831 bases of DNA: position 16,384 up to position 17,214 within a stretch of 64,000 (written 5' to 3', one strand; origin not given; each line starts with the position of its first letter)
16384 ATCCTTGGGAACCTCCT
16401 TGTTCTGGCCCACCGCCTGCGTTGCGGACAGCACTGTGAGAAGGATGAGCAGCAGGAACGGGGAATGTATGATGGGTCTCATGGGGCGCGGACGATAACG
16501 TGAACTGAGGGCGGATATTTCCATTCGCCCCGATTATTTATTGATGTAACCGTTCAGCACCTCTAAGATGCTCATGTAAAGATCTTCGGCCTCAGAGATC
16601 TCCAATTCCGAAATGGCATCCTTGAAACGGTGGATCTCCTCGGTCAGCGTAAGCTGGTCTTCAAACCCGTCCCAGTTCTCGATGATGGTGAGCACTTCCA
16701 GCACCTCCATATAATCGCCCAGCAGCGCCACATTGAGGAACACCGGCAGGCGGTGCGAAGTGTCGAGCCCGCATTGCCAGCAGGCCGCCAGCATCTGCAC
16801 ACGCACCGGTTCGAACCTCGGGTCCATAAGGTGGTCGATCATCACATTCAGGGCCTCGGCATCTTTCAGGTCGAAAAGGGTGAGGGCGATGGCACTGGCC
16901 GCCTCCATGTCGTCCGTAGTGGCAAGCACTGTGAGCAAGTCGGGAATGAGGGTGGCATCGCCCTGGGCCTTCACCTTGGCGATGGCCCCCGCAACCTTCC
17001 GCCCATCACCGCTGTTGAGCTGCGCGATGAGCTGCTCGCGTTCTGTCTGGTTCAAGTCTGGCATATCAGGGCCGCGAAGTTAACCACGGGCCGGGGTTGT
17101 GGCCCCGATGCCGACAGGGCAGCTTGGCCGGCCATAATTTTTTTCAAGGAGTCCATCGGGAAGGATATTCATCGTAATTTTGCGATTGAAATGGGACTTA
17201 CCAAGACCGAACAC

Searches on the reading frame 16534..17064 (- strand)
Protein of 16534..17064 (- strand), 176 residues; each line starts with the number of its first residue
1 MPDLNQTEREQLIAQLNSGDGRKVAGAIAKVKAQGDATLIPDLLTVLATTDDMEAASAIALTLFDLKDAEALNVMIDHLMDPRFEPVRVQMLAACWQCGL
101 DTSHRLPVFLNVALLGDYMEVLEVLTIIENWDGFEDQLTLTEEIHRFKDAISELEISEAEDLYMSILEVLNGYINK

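Call 8: search_protein_families(library=pfam, proteins=[window:16534-17064:-], max_evalue=0.01)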
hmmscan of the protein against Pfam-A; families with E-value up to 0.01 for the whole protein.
window:16534-17064:- (176 aa): 1 family
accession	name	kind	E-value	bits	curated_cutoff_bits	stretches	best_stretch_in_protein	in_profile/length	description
PF13646.12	HEAT_2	-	0.00012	22.7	27.7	1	11-88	3-80/88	HEAT repeats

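Call 35: find_encoding_contigs(protein=window:16534-17064:-, flank=5000, max_places=10)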
Protein window:16534-17064:- (176 aa): 1 contig read that carries it; 1 place shown.
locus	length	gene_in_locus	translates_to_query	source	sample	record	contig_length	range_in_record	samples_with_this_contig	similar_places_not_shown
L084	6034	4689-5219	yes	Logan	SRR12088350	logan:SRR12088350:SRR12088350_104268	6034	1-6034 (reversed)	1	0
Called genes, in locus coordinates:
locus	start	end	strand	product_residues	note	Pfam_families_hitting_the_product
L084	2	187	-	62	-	?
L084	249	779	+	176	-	PF03938:OmpH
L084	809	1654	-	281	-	PF00849:PseudoU_synth_2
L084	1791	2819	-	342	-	PF01758:SBF, PF13593:SBF_like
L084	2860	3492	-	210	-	-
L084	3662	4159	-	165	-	PF00903:Glyoxalase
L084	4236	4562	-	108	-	PF12840:HTH_20, PF01022:HTH_5, PF13412:HTH_24 (weak)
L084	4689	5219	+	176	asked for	-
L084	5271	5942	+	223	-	PF13715:CarbopepD_reg_2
